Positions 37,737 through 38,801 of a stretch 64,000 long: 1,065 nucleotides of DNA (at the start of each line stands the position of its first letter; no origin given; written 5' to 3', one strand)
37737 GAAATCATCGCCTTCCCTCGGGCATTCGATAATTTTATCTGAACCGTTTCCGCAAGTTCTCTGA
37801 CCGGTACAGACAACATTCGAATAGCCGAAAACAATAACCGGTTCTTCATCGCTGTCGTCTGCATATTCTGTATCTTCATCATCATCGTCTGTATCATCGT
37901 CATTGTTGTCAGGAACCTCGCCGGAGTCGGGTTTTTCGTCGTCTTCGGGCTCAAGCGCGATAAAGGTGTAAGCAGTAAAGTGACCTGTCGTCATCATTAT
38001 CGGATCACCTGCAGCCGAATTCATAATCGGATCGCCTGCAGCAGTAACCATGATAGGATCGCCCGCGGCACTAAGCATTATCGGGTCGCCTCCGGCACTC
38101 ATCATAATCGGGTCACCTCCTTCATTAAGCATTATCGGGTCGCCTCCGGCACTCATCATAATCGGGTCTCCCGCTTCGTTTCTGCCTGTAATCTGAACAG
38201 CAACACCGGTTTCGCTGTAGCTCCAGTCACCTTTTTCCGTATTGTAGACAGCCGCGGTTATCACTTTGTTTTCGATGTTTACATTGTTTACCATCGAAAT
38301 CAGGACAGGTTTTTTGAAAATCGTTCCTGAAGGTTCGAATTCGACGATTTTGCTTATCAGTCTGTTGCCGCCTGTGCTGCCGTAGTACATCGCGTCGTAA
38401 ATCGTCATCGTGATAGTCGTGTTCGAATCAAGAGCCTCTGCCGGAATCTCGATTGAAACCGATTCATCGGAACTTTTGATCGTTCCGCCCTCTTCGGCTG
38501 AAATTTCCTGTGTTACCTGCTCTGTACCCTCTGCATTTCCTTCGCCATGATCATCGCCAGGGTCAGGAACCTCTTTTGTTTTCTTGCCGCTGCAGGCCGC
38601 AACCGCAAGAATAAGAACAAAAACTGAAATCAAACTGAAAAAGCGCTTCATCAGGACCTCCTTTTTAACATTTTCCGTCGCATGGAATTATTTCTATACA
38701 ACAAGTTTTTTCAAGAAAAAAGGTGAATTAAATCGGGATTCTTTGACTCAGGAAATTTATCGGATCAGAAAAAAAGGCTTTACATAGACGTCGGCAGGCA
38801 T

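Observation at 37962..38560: N-terminal domain looks ZU5-like and ends in a conserved HF|T motif, suggesting autoproteolytic, non-covalently tethered lipoproteins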

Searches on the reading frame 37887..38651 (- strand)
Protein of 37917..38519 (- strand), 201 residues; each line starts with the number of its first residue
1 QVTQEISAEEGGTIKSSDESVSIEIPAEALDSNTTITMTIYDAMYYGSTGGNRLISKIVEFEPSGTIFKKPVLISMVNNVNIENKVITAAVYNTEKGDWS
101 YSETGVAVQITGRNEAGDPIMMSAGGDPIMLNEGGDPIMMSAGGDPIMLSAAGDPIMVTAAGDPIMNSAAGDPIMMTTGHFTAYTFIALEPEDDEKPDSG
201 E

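Call 5: search_solved_structures(query=A1, max_evalue=10, show_alignments=4)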
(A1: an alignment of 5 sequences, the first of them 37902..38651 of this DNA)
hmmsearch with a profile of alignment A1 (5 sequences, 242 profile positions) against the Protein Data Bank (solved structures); distinct sequences matched with E-value up to 10: 13.
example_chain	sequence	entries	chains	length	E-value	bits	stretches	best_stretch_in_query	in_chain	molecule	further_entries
6m3p_E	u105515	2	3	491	0.0054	19.5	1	39-130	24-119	Ankyrin-3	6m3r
6m3q_E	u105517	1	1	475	0.018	17.8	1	48-131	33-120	Ankyrin-2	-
4d8o_A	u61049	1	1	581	0.037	16.7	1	48-131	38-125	Ankyrin-2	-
2kxr_A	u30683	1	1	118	0.14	14.8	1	38-108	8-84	Tight junction protein ZO-1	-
2kxs_A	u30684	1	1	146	0.24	14.1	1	38-108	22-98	Tight junction protein ZO-1,Myocardial zonula adherens protein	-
9p0c_A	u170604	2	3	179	0.26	13.9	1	130-208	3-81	Hemolysin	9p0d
3f59_A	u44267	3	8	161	0.42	13.3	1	39-110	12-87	Ankyrin-1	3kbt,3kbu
1zb1_A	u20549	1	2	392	0.64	12.7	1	68-118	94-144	BRO1 protein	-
6w8s_A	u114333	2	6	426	1.1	12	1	21-66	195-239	Metacaspase-4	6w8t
6w8r_A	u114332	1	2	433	1.1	12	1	21-66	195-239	Metacaspase-4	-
3ud1_A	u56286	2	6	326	1.3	11.7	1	39-110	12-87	Ankyrin-1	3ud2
5cvw_A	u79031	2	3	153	3.4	10.3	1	149-206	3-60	Bifunctional hemolysin/adenylate cyclase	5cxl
6sus_A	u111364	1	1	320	8.1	9.1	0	149-205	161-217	Bifunctional hemolysin/adenylate cyclase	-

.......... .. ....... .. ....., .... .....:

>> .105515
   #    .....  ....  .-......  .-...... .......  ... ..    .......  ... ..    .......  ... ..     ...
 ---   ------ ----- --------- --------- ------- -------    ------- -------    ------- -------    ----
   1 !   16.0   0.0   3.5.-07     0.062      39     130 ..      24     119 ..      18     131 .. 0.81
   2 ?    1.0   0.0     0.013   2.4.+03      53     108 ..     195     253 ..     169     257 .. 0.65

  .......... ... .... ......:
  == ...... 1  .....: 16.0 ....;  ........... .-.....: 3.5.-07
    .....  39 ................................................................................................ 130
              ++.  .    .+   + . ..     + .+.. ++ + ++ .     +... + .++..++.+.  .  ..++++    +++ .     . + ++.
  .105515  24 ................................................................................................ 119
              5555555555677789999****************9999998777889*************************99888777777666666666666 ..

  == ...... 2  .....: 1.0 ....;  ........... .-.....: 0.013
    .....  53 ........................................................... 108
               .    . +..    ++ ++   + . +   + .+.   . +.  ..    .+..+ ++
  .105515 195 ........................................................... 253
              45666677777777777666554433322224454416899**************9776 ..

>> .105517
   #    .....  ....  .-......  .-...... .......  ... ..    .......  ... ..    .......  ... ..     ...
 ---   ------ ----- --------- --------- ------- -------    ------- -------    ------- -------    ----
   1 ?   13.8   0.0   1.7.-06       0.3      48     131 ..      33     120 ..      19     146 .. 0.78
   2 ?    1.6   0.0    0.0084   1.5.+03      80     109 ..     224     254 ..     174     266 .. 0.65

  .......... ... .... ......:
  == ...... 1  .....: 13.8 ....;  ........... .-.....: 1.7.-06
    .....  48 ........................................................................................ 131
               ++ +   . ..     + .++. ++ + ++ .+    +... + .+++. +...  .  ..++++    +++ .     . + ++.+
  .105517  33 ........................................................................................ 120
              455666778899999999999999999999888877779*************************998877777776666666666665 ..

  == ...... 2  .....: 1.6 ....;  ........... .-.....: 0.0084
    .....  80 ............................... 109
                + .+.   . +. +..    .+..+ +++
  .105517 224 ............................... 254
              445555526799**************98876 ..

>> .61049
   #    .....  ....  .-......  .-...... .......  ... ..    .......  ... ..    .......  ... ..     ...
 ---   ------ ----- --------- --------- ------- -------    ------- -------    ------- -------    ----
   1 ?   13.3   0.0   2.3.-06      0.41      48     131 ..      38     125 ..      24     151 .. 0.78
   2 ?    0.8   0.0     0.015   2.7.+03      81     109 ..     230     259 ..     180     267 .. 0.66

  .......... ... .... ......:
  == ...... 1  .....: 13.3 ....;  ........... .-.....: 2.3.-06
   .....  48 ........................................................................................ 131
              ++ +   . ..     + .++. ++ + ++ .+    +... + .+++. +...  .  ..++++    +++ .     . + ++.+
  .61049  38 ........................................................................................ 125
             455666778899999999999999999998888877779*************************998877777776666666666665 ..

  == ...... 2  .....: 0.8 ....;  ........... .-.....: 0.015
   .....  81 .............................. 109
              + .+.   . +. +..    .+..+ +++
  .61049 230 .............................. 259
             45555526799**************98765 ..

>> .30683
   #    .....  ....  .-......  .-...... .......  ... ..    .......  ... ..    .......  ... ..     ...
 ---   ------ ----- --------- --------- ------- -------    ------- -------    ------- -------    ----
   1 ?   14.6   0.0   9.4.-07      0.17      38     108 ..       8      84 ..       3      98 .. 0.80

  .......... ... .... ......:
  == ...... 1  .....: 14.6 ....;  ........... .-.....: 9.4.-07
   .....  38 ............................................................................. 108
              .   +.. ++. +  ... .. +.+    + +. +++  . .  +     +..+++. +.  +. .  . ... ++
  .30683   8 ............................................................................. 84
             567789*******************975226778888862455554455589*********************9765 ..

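Call 10: find_homologous_proteins(query=window:37917-38519:-, max_evalue=0.001)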
Query window:37917-38519:- (201 aa): 35 proteins with E <= 0.001 among 1439 candidates.
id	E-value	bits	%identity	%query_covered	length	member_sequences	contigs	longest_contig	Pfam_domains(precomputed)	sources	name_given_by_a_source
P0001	6.2e-88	312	65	94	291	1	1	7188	PF00791.27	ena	-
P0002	8.0e-77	275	68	96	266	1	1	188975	PF00791.27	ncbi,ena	-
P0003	1.6e-76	274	66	95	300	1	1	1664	PF00791.27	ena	-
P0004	6.1e-69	250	63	98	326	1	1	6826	PF00791.27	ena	-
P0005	4.6e-68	247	62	96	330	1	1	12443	PF00791.27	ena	-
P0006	1.4e-64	236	55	98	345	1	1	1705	PF00791.27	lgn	-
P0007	1.4e-61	226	53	98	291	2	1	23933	PF00791.27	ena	-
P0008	1.6e-56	209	52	98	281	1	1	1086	PF00791.27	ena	-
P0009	3.0e-56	208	58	86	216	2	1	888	PF00791.27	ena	-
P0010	1.9e-44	170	45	94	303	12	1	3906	PF00791.27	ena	-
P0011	1.1e-40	158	52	80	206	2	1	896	PF00791.27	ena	-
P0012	2.6e-38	150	44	86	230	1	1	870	-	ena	-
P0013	1.8e-33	134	62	55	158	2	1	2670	PF00791.27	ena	-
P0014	1.8e-31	127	46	73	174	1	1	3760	PF00791.27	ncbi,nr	ncbi:hypothetical protein IKP13_07130, partial [bacterium]|nr:hypothetical protein [bacterium]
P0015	1.7e-30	124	56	57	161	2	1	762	PF00791.27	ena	-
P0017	2.1e-22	98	63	45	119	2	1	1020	PF00791.27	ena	-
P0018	5.6e-22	97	44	66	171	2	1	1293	PF00791.27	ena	-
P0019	8.4e-22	96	33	88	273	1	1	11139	-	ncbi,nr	ncbi:hypothetical protein J5834_06800, partial [bacterium]|nr:hypothetical protein [bacterium]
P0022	1.9e-16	79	75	26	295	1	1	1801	-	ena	-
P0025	2.4e-12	65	51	44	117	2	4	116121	-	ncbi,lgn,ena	-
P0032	3.5e-10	58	60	30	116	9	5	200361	-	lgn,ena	-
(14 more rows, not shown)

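Call 14: search_protein_families(library=pfam, proteins=[P0025, P0032, P0019, P0010, P0022], max_evalue=1)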
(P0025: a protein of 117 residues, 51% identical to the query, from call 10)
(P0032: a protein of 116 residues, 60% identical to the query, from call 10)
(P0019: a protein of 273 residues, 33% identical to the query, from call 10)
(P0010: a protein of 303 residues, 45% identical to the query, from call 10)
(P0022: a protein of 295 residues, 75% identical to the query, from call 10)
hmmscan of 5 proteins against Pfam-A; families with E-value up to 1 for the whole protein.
P0025 (117 aa): 2 families
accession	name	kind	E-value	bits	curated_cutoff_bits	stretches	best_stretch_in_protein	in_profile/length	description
PF14083.11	PGDYG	-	0.13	13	27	0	79-103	71-95/102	PGDYG protein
PF16339.10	DUF4969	-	0.15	12.9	31.4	1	1-62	1-64/79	Domain of unknown function (DUF4969)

P0032 (116 aa): 1 family
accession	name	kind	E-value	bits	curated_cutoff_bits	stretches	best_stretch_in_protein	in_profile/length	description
PF14083.11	PGDYG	-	0.26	12.1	27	0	77-102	70-95/102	PGDYG protein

P0019 (273 aa): 1 family
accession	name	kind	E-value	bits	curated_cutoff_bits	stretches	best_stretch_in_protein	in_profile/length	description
PF04564.21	U-box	-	0.39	11.3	21.4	0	198-219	6-25/73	U-box domain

P0010 (303 aa): 2 families
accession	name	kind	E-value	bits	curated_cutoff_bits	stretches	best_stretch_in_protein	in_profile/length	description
PF00791.26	ZU5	-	2e-05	25.2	21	1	37-102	7-78/97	ZU5 domain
PF02933.23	CDC48_2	-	0.2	11.7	22.4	1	78-108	32-57/64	Cell division protein 48 (CDC48), domain 2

P0022 (295 aa): 1 family
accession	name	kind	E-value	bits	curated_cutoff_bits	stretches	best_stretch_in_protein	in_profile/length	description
PF11602.14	NTPase_P4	-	0.072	12.7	27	1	63-126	118-181/320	ATPase P4 of dsRNA bacteriophage phi-12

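Call 20: predict_structure(alignment_id=A2)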
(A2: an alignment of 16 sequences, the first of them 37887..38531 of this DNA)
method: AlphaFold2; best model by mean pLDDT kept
length: 215 residues; sequences in the alignment: 16
mean_pLDDT: 62.9   pTM: 0.59
mean pLDDT of the five models: 62.9, 60.7, 60.5, 58.9, 58.3
residues with pLDDT >= 90: 21; 70-90: 49; 50-70: 92; < 50: 53
segments of 3 or more residues with pLDDT < 50: 137-139, 145-175, 198-212
pLDDT, mean of each block of 10 residues (from residue 1): 81 92 85 90 75 57 78 76 61 66 61 63 61 53 45 38 36 50 64 55 43 45
secondary structure, 60 per line:
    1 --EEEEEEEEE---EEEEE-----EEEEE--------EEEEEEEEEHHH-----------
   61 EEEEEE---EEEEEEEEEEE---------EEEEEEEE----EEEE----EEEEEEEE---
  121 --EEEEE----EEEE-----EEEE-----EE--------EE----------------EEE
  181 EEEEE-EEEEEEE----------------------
elements in order: E3-11 E15-19 E25-29 E38-46 E61-66 E70-80 E90-97 E102-105 E110-117 E123-127 E132-135 E141-144 E178-185 E187-193

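Call 24: fold_search(model_id=the predicted structure, library=pdb)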
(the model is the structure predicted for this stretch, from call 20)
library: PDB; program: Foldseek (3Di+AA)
matches with E <= 10: 206; with E <= 0.001: 16
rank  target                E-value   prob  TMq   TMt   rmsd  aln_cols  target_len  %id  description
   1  3kbu_C                7.1e-06  1.00  0.49  0.66   6.5       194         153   13  Crystal structure of the ankyrin binding domain of human erythroid beta spectrin (repeats 13-15) in complex with the s (released 2010-02-02)
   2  4d8o                  9.8e-06  1.00  0.49  0.22   5.5       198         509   12  Crystal Structure of the ankyrin-B ZU5-ZU5-UPA-DD tandem (released 2012-03-28)
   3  3kbu_D                1.4e-05  1.00  0.48  0.64   7.0       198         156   15  Crystal structure of the ankyrin binding domain of human erythroid beta spectrin (repeats 13-15) in complex with the s (released 2010-02-02)
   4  3ud1_A                2.2e-05  1.00  0.51  0.35   6.7       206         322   14  Crystal structure of ZU5A-ZU5B domains of human erythrocyte ankyrin (released 2012-02-22)
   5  3ud2_B                3.3e-05  1.00  0.47  0.33   9.3       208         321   13  Crystal structure of Selenomethionine ZU5A-ZU5B protein domains of human erythrocyte ankyrin (released 2012-02-22)
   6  3f59_B                3.5e-05  1.00  0.48  0.67   7.4       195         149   14  Crystal structure of ZU5-ANK, the spectrin binding region of human erythroid ankyrin (released 2009-02-24)
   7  3f59_D                5.3e-05  1.00  0.48  0.64   6.6       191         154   15  Crystal structure of ZU5-ANK, the spectrin binding region of human erythroid ankyrin (released 2009-02-24)
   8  6m3p_E                5.6e-05  1.00  0.47  0.26   7.5       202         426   13  Crystal structure of AnkG/beta2-spectrin complex (released 2020-05-13)
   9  3ud2_A                5.9e-05  1.00  0.50  0.35   7.1       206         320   14  Crystal structure of Selenomethionine ZU5A-ZU5B protein domains of human erythrocyte ankyrin (released 2012-02-22)
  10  3f59_A                7.3e-05  1.00  0.46  0.64   7.6       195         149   14  Crystal structure of ZU5-ANK, the spectrin binding region of human erythroid ankyrin (released 2009-02-24)
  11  3kbt_D                8.5e-05  1.00  0.48  0.66   5.5       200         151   14  Crystal structure of the ankyrin binding domain of human erythroid beta spectrin (repeats 13-15) in complex with the s (released 2010-02-02)
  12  6m3p_C                8.5e-05  1.00  0.46  0.26   7.7       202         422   13  Crystal structure of AnkG/beta2-spectrin complex (released 2020-05-13)
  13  3kbt_C                9.0e-05  1.00  0.48  0.64   6.2       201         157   13  Crystal structure of the ankyrin binding domain of human erythroid beta spectrin (repeats 13-15) in complex with the s (released 2010-02-02)
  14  6m3r_E                1.3e-04  1.00  0.50  0.27   7.1       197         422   17  Crystal structure of AnkG/beta4-spectrin complex (released 2020-05-13)
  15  3f59_C                1.7e-04  1.00  0.48  0.65   7.4       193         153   14  Crystal structure of ZU5-ANK, the spectrin binding region of human erythroid ankyrin (released 2009-02-24)
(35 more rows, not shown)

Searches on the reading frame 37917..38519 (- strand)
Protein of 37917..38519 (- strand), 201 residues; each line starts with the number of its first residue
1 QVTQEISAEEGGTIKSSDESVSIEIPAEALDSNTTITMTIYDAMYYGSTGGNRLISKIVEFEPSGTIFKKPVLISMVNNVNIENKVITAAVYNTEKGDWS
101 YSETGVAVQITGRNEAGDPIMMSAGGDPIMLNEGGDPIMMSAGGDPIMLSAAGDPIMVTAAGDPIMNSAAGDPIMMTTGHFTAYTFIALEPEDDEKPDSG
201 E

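Call 53: find_encoding_contigs(protein=P0032, flank=4000, max_places=3)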
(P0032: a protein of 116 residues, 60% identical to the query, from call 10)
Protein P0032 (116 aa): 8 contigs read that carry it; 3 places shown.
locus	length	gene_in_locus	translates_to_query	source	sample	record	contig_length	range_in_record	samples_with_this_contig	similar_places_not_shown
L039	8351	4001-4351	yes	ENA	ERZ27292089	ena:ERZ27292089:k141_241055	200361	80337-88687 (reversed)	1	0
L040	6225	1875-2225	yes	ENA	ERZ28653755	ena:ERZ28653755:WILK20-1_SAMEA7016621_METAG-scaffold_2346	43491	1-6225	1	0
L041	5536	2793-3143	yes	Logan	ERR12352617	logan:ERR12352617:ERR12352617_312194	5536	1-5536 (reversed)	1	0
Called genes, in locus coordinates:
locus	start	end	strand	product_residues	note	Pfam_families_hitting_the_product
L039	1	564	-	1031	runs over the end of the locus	PF00580:UvrD-helicase, PF13245:AAA_19, PF13538:UvrD_C_2 (faint), PF13361:UvrD_C, PF12705:PDDEXK_1 (weak)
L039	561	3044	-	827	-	PF12705:PDDEXK_1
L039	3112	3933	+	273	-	PF02517:Rce1-like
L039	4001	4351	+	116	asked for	-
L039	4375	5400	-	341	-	PF00248:Aldo_ket_red, PF13187:Fer4_9 (weak), PF13534:Fer4_17 (weak)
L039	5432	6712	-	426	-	PF03313:SDH_alpha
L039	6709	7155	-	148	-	PF04074:DUF386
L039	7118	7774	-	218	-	-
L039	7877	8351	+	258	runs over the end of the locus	PF23441:SDR, PF00106:adh_short, PF01370:Epimerase, PF08659:KR, PF13561:adh_short_C2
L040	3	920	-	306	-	?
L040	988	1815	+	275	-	PF02517:Rce1-like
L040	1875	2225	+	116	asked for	-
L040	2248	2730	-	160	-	PF13187:Fer4_9 (weak), PF13534:Fer4_17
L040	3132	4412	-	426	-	PF03313:SDH_alpha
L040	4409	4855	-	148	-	PF04074:DUF386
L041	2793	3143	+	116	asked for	-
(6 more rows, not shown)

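Call 69: search_protein_families(library=ncbifam, proteins=[P0025], max_evalue=0.01)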
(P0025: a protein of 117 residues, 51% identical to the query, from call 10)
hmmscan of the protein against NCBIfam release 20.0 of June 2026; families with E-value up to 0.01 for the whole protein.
P0025 (117 aa): 0 families

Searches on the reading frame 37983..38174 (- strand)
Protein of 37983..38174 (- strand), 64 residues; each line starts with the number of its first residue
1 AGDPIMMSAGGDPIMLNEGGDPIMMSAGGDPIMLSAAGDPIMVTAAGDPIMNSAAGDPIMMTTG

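Call 47: search_solved_structures(query=window:37983-38174:-, max_evalue=10, show_alignments=2)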
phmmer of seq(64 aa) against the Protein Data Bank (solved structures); distinct sequences matched with E-value up to 10: 7.
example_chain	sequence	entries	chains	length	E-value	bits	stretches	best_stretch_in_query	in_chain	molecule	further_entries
5cvw_A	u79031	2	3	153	0.022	18.5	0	1-41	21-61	Bifunctional hemolysin/adenylate cyclase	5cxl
9p0c_A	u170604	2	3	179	0.045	17.5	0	10-57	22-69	Hemolysin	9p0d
9p6c_A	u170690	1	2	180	0.048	17.4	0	12-41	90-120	Hemolysin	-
6sus_A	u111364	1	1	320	0.063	17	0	5-49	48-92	Bifunctional hemolysin/adenylate cyclase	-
2qua_A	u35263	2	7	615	0.43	14.4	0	2-43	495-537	Extracellular lipase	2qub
7nmu_AAA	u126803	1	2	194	0.53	14.1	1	29-50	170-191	Platelet glycoprotein VI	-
7rah_E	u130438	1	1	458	10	10.1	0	6-57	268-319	Bifunctional adenylate cyclase toxin/hemolysin CyaA,Bifunctional adenylate cyclase toxin/h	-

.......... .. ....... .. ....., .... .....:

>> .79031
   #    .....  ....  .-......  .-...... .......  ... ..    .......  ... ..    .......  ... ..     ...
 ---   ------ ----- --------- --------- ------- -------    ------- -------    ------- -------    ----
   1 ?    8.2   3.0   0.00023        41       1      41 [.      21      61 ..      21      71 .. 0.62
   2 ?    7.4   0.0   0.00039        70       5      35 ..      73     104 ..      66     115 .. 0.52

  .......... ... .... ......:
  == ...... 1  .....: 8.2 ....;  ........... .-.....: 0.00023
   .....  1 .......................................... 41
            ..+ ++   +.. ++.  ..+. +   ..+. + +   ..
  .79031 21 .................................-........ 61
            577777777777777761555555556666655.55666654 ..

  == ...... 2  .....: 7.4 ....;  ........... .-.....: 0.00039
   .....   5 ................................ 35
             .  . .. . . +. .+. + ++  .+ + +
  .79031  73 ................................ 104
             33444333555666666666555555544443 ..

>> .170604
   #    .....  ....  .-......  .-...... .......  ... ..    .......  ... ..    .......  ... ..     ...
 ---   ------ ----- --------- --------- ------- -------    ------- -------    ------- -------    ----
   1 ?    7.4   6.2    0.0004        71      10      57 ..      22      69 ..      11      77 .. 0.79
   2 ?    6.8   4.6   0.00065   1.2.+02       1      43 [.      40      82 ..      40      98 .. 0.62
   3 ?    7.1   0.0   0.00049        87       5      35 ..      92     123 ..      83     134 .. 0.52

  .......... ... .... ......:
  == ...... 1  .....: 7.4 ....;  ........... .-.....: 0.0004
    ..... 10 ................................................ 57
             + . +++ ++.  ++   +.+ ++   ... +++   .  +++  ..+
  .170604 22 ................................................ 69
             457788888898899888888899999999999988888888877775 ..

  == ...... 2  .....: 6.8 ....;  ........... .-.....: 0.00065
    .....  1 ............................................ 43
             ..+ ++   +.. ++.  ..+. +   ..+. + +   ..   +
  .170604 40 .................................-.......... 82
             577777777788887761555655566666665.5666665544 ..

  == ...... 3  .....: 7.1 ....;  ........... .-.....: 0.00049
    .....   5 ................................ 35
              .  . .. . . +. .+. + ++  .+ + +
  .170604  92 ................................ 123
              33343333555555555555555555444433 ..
